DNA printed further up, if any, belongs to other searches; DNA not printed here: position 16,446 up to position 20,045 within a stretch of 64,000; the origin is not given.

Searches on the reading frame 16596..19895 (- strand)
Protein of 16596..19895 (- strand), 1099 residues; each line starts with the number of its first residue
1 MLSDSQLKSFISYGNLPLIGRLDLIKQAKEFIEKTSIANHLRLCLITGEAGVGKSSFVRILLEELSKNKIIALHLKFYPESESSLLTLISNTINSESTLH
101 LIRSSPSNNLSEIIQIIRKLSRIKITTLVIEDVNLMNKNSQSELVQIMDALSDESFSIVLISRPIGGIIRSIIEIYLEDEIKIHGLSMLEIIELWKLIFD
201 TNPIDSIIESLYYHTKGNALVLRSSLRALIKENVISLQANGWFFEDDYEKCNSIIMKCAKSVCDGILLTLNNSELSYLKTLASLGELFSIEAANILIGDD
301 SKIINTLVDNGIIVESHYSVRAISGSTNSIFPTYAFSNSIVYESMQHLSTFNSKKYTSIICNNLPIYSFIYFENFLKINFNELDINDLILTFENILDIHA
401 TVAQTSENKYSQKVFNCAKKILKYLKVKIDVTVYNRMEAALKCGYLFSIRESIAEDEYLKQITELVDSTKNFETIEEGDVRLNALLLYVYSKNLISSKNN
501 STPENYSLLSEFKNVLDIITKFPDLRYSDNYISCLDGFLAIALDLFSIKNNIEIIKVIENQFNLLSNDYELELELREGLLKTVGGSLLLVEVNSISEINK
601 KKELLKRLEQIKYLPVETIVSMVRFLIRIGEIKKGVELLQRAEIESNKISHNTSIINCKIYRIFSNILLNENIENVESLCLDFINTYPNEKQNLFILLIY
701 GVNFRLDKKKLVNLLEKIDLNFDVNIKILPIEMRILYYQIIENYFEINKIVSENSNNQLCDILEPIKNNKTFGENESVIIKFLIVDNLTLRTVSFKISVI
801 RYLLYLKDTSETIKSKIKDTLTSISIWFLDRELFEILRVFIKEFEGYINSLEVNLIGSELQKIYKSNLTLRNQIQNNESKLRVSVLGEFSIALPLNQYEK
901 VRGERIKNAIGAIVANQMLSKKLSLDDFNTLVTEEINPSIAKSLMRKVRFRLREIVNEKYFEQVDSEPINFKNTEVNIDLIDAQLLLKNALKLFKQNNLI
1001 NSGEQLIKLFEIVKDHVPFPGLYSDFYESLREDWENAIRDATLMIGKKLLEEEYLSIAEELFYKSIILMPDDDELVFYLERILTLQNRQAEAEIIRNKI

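Call 16: search_protein_families(library=pfam, proteins=[window:16596-19895:-], max_evalue=0.001)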
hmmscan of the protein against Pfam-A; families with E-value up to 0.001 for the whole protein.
window:16596-19895:- (1099 aa): 2 families
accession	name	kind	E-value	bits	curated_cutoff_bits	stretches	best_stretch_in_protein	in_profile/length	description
PF13401.12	AAA_22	-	2.4e-08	34.8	27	1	42-163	6-123/130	AAA domain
PF13191.12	AAA_16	-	3.2e-08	34.7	32.6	1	18-153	2-161/167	AAA ATPase domain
